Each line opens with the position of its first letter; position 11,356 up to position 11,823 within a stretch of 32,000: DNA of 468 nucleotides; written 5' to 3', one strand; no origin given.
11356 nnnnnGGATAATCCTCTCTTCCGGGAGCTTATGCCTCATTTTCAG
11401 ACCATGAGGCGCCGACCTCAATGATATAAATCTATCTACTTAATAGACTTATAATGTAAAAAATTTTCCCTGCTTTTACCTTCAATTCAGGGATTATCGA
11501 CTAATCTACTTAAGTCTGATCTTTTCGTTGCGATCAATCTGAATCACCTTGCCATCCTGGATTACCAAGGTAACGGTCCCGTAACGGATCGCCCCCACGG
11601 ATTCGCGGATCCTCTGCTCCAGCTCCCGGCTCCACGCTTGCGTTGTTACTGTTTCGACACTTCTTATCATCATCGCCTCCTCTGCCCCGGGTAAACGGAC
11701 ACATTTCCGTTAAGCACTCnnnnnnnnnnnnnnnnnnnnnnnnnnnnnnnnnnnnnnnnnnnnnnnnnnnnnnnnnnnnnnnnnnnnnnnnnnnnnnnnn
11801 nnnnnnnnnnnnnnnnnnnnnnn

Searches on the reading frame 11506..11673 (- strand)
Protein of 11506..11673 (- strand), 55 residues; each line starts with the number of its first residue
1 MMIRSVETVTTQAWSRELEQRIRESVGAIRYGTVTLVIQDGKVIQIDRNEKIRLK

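Call 24: search_protein_families(library=pfam, proteins=[window:11506-11673:-], max_evalue=0.01)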
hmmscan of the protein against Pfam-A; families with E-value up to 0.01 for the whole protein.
window:11506-11673:- (55 aa): 1 family
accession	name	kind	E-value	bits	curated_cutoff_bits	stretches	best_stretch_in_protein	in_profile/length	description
PF10055.14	DUF2292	-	3.9e-19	68.4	22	1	19-54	2-37/37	Uncharacterized small protein (DUF2292)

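Call 32: search_solved_structures(query=window:11509-11673:-, max_evalue=10)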
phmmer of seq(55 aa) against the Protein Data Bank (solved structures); distinct sequences matched with E-value up to 10: 4.
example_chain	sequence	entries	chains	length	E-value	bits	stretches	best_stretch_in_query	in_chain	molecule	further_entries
3j15_A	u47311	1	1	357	0.14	15.7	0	6-42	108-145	Protein pelota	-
3km9_X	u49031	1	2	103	0.84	13.3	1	26-53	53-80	Staphylococcal enterotoxin-like toxin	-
2qej_C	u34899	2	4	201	1.3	12.8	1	23-53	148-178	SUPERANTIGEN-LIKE MOLECULE 7 | Superantigen-like protein SSL7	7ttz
9fcm_A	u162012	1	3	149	1.8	12.3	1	9-41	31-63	Single-domain antibody R3DC23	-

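Call 33: search_protein_families(library=ncbifam, proteins=[window:11509-11673:-], max_evalue=0.01)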
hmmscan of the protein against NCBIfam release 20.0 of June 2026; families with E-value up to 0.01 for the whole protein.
seq(55 aa): 1 family
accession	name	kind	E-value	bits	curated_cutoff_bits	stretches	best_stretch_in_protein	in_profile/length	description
NF033785.1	sulfur_OscA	equivalog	4.8e-07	29.7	85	1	4-54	6-52/60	sulfur starvation response protein OscA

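Call 34: find_related_loci(query=A2, collection=metagenome_contigs, flank=2500)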
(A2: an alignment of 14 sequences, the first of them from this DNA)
Query A2 (55 aa) in metagenome_contigs; peptide patterns used: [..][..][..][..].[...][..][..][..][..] (x = any residue, [..] = any of these).
600 stretches matched a pattern (row limit reached: there are more); 390 encode a relative of the query (tblastn E <= 1e-3); the best 80 are kept; 80 distinct loci.
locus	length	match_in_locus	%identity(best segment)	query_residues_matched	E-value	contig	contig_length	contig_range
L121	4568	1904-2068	67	1-55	4e-20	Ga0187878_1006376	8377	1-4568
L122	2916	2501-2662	61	2-55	5e-18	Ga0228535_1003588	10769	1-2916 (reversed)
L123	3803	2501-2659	57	2-54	3e-17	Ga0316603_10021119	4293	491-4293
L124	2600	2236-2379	60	8-55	8e-17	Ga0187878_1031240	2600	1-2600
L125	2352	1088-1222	67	10-54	1e-16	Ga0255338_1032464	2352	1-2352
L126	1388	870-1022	61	5-55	2e-16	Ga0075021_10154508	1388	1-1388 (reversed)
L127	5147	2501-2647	57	6-54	2e-15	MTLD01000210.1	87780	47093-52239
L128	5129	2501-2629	70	13-55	2e-15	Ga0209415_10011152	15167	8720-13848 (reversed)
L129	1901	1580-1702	56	14-54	1e-14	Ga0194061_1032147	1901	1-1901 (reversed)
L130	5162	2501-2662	52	2-55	2e-14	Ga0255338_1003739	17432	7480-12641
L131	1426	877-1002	60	14-55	2e-14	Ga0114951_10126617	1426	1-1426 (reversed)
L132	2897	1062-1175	68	17-54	1e-13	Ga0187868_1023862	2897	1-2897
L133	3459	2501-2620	63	15-54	5e-13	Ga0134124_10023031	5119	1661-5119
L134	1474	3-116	66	17-54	5e-13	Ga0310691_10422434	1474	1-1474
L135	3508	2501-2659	49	3-55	5e-13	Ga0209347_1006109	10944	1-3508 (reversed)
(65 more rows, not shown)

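Call 37: find_homologous_proteins(query=window:11509-11673:-, max_evalue=0.001)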
Query seq(55 aa) (55 aa): 190 proteins with E <= 0.001 among 190 candidates; the best 120 are listed.
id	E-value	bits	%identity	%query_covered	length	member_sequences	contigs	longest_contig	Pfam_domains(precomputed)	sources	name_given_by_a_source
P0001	2.9e-26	106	100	100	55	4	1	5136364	PF10055.15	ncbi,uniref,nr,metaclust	ncbi:YezD family protein [Geotalea uraniireducens]|uniref:DUF2292 domain-containing protein n=1 Tax=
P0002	2.1e-25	103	98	100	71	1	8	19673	PF10055.15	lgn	-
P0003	1.2e-23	98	93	100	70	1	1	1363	PF10055.15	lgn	-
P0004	1.5e-22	95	89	100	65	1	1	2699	PF10055.15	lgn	-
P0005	2.9e-21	91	85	98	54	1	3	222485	PF10055.15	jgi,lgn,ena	-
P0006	1.2e-17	79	80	98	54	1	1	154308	PF10055.15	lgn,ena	-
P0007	1.3e-14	70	69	98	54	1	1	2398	PF10055.15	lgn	-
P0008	2.0e-14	69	75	87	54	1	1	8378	PF10055.15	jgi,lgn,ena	-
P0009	2.2e-14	69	75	87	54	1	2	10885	PF10055.15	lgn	-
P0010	3.2e-14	69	69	98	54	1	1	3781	PF10055.15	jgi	jgi:hypothetical protein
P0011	3.3e-14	69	67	98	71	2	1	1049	PF10055.15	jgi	-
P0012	3.3e-14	69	78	82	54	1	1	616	PF10055.15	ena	-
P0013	3.5e-14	69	68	96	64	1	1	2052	PF10055.15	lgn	-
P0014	4.7e-14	68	69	98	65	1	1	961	PF10055.15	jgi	jgi:hypothetical protein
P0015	5.3e-14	68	75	87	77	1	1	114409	PF10055.15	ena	-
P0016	1.2e-13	67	71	89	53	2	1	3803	PF10055.15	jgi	jgi:hypothetical protein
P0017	1.3e-13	67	65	98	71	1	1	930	PF10055.15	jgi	jgi:hypothetical protein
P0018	1.3e-13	67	81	78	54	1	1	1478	PF10055.15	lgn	-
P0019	1.5e-13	67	80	80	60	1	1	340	PF10055.15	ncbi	-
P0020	1.7e-13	67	69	87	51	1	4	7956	PF10055.15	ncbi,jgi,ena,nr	ncbi:MAG TPA: YezD family protein [Geobacteraceae bacterium]|nr:YezD family protein [Geobacteraceae 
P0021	2.1e-13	66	71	87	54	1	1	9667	PF10055.15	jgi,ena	-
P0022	2.1e-13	66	71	87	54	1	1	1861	PF10055.15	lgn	-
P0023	2.2e-13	66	70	96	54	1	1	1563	PF10055.15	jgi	jgi:hypothetical protein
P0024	2.4e-13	66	71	89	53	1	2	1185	PF10055.15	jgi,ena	-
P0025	2.6e-13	66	70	96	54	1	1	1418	PF10055.15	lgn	-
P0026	2.9e-13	66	63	98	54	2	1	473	PF10055.15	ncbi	-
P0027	3.3e-13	66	63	98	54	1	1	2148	PF10055.15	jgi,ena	-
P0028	3.3e-13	66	81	76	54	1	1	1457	PF10055.15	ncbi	-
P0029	3.4e-13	66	78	82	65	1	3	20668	PF10055.15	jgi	jgi:hypothetical protein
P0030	3.4e-13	66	65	98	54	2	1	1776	PF10055.15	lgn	-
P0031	3.7e-13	66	67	98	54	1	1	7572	PF10055.15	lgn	-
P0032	4.1e-13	65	73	87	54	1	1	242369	PF10055.15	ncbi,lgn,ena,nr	ncbi:MAG: hypothetical protein FD174_2153 [Geobacteraceae bacterium]|nr:MAG: hypothetical protein FD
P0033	4.2e-13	65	79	76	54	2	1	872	PF10055.15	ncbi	-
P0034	4.8e-13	65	65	98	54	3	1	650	PF10055.15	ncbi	-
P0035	5.4e-13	65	67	98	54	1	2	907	PF10055.15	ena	-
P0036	5.6e-13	65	63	98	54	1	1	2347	PF10055.15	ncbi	-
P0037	6.4e-13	65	71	87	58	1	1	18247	PF10055.15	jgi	jgi:hypothetical protein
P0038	8.8e-13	64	64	91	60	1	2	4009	PF10055.15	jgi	jgi:hypothetical protein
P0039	9.0e-13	64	61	98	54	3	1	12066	PF10055.15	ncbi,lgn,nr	ncbi:MAG TPA: YezD family protein [Geobacteraceae bacterium]|nr:YezD family protein [Geobacteraceae 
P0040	9.9e-13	64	68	91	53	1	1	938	PF10055.15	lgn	-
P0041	1.0e-12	64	73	80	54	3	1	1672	PF10055.15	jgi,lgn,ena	jgi:hypothetical protein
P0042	1.2e-12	64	77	78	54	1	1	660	PF10055.15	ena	-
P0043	1.3e-12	64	65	98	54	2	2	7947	PF10055.15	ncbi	-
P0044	1.4e-12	64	75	80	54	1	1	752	PF10055.15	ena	-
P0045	1.4e-12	64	76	76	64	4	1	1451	PF10055.15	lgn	-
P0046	1.4e-12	64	73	80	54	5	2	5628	PF10055.15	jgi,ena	-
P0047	1.7e-12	63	67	89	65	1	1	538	PF10055.15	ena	-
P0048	1.8e-12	63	61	98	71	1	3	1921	PF10055.15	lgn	-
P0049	1.8e-12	63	79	76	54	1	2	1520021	PF10055.15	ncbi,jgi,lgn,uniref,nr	ncbi:DUF2292 domain-containing protein [Geobacter hydrogenophilus]|uniref:DUF2292 domain-containing 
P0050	2.0e-12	63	73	80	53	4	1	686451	PF10055.15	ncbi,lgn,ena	-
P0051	2.0e-12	63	73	80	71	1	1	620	PF10055.15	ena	-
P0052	2.1e-12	63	67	89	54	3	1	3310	PF10055.15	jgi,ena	-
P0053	2.2e-12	63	73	80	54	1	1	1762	PF10055.15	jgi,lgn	jgi:hypothetical protein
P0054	2.2e-12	63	61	98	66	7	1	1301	PF10055.15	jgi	jgi:hypothetical protein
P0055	2.4e-12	63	65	98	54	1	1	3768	PF10055.15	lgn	-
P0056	2.4e-12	63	69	87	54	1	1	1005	PF10055.15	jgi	jgi:hypothetical protein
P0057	2.5e-12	63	65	98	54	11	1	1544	PF10055.15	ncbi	-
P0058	2.6e-12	63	73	82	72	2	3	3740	PF10055.15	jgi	jgi:hypothetical protein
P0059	3.0e-12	63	76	76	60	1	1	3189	PF10055.15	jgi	jgi:hypothetical protein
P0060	3.0e-12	63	76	76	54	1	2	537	PF10055.15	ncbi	-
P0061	3.1e-12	63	61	98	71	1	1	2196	PF10055.15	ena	-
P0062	3.2e-12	63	62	95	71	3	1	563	PF10055.15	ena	-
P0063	3.8e-12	62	70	80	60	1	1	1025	PF10055.15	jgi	jgi:hypothetical protein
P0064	4.1e-12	62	69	87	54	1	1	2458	PF10055.15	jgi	jgi:hypothetical protein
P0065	5.3e-12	62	61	98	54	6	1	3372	PF10055.15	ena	-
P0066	5.5e-12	62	71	87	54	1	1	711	PF10055.15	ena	-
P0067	5.8e-12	62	64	100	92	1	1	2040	PF10055.15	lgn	-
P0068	6.2e-12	62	74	76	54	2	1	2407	PF10055.15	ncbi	-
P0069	6.6e-12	62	63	98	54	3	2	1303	PF10055.15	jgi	jgi:hypothetical protein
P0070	6.7e-12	62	69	87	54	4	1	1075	PF10055.15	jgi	jgi:hypothetical protein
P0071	6.9e-12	62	63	98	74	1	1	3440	PF10055.15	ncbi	-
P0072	7.0e-12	62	76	75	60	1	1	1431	PF10055.15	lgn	-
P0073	7.3e-12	62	62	100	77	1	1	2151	PF10055.15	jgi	jgi:hypothetical protein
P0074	8.0e-12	61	66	91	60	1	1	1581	PF10055.15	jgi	jgi:hypothetical protein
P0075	8.2e-12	61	63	98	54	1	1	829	PF10055.15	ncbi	-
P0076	8.9e-12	61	70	80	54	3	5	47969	PF10055.15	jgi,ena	jgi:hypothetical protein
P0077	1.0e-11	61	63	98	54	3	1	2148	PF10055.15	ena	-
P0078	1.0e-11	61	57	98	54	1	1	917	PF10055.15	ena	-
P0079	1.1e-11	61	66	91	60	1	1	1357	PF10055.15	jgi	-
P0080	1.1e-11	61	68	80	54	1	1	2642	PF10055.15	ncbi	-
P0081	1.6e-11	60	61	93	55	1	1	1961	PF10055.15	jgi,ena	-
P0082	1.7e-11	60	66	91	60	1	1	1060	PF10055.15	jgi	jgi:hypothetical protein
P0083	1.8e-11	60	74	76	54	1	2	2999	PF10055.15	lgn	-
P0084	1.9e-11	60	61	98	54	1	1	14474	PF10055.15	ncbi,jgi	jgi:hypothetical protein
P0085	2.0e-11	60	74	76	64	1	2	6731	PF10055.15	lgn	-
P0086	2.0e-11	60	74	76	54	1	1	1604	PF10055.15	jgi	jgi:hypothetical protein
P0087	2.1e-11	60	59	98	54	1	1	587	PF10055.15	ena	-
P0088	2.1e-11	60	76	75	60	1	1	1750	PF10055.15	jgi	jgi:hypothetical protein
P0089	2.2e-11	60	70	80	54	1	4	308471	PF10055.15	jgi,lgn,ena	jgi:hypothetical protein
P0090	2.6e-11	60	70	78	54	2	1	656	PF10055.15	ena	-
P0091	3.0e-11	60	63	87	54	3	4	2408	PF10055.15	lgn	-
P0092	3.8e-11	59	70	80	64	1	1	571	PF10055.15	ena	-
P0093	5.2e-11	59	67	82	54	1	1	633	PF10055.15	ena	-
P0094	5.8e-11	59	67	82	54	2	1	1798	PF10055.15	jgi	jgi:hypothetical protein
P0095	6.3e-11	59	70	84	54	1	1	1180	PF10055.15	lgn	-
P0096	7.0e-11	58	70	80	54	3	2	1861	PF10055.15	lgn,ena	-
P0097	7.1e-11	58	71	82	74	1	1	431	PF10055.15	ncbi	-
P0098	7.1e-11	58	71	76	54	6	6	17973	PF10055.15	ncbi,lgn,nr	ncbi:DUF2292 domain-containing protein [bacterium]|nr:DUF2292 domain-containing protein [bacterium]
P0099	7.6e-11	58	68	80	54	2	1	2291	PF10055.15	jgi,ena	-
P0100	8.0e-11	58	59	98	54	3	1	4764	PF10055.15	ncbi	-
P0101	8.0e-11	58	64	91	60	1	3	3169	PF10055.15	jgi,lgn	jgi:hypothetical protein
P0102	8.1e-11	58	71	76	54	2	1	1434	PF10055.15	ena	-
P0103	9.3e-11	58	70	78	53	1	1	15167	PF10055.15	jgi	-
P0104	9.6e-11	58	61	98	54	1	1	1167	PF10055.15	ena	-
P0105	9.9e-11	58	72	78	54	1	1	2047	PF10055.15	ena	-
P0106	1.1e-10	58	56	100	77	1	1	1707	PF10055.15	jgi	jgi:hypothetical protein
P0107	1.3e-10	58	67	82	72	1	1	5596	PF10055.15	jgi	jgi:hypothetical protein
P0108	1.3e-10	58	59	98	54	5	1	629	PF10055.15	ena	-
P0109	1.6e-10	57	60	87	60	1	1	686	PF10055.15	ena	-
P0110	1.7e-10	57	56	98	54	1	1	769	PF10055.15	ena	-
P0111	2.2e-10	57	67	82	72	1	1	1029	PF10055.15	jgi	jgi:hypothetical protein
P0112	2.4e-10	57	57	98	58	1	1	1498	PF10055.15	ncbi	-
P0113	2.8e-10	57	74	76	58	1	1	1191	PF10055.15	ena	-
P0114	3.0e-10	57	69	82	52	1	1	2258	PF10055.15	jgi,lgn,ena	-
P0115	4.2e-10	56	61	89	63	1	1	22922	PF10055.15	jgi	-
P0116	5.9e-10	56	66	80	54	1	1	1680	PF10055.15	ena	-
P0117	6.8e-10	55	69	76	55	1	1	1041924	PF10055.15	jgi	jgi:hypothetical protein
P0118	8.6e-10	55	64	82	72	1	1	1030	PF10055.15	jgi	jgi:hypothetical protein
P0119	1.1e-9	55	60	93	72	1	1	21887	PF10055.15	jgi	jgi:hypothetical protein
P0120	1.3e-9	55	59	89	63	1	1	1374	PF10055.15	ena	-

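Call 48: predict_structure(alignment_id=A3)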
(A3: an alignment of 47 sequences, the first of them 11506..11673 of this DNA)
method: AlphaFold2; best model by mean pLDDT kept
length: 55 residues; sequences in the alignment: 47
mean_pLDDT: 72.3   pTM: 0.41
mean pLDDT of the five models: 72.3, 59.5, 59.4, 56.8, 56.1
residues with pLDDT >= 90: 0; 70-90: 38; 50-70: 10; < 50: 7
segments of 3 or more residues with pLDDT < 50: 1-3, 6-9
pLDDT, mean of each block of 10 residues (from residue 1): 48 71 81 83 80 72
secondary structure, 60 per line:
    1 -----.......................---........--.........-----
elements in order: H6-28 E32-39 E42-50

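Call 52: fold_search(model_id=the predicted structure, library=pdb)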
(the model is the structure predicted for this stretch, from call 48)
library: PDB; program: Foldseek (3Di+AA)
matches with E <= 10: 24; with E <= 0.001: 0
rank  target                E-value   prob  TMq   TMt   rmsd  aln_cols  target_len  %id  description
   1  4xo2_A                4.1e+00  0.12  0.43  0.39   5.4        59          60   14  crystal structure of GnsA from E.coli (released 2015-06-17)
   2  4r88_B                5.0e+00  0.10  0.32  0.05   6.6        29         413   24  Crystal structure of 5-methylcytosine deaminase from Klebsiella pneumoniae liganded with 5-fluorocytosine (released 2014-09-17)
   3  4yba_A                5.8e+00  0.14  0.28  0.20   0.7        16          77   25  The structure of the C.Kpn2I controller protein (released 2016-03-02)
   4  2kq2_MODEL_1_A        5.8e+00  0.11  0.34  0.14   2.7        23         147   26  Solution NMR structure of the apo form of a ribonuclease H domain of protein DSY1790 from Desulfitobacterium h (released 2010-03-16)
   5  1zvj                  5.8e+00  0.08  0.23  0.04   1.7        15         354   33  Structure of Kumamolisin-AS mutant, D164N (released 2006-05-23)
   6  8cpk_B                6.2e+00  0.13  0.31  0.05   1.7        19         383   16  Crystal structure of EtpA secretion domain from Enterotoxigenic Escherichia coli (released 2024-01-10)
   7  4yba_B                6.2e+00  0.12  0.28  0.20   0.7        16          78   25  The structure of the C.Kpn2I controller protein (released 2016-03-02)
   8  5ncu_B                6.2e+00  0.08  0.32  0.47   4.2        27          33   11  Structure of the subtilisin induced serpin-type proteinase inhibitor, miropin. (released 2017-05-24)
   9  2mru_MODEL_1_A        6.2e+00  0.06  0.31  0.33   4.1        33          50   21  Structure of truncated EcMazE-DNA complex (released 2015-02-04)
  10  1wvc                  6.2e+00  0.06  0.26  0.06   5.2        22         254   27  alpha-D-glucose-1-phosphate cytidylyltransferase complexed with CTP (released 2005-01-11)
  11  9iqd_A                6.2e+00  0.04  0.25  0.13   3.6        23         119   26  Apo-MicM,homologous of AkaM, SnoaL-like protein (released 2025-07-16)
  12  4r7w_E                6.6e+00  0.08  0.33  0.05   6.3        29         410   24  Crystal structure of 5-methylcytosine deaminase from Klebsiella pneumoniae liganded with phosphonocytosine (released 2014-09-17)
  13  4xo1                  7.1e+00  0.08  0.43  0.39   5.5        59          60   14  crystal structure of Se-Met GnsA with double mutations (released 2015-07-29)
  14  9ngu_Aj               7.1e+00  0.04  0.24  0.19   7.8        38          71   10  In situ cryo-EM structure of outer membrane cap (OMC) of the Legionella Dot/Icm T4SS machine (released 2025-09-17)
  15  1mtp_B                7.6e+00  0.08  0.33  0.47   3.5        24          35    8  The X-ray crystal structure of a serpin from a thermophilic prokaryote (released 2003-04-15)
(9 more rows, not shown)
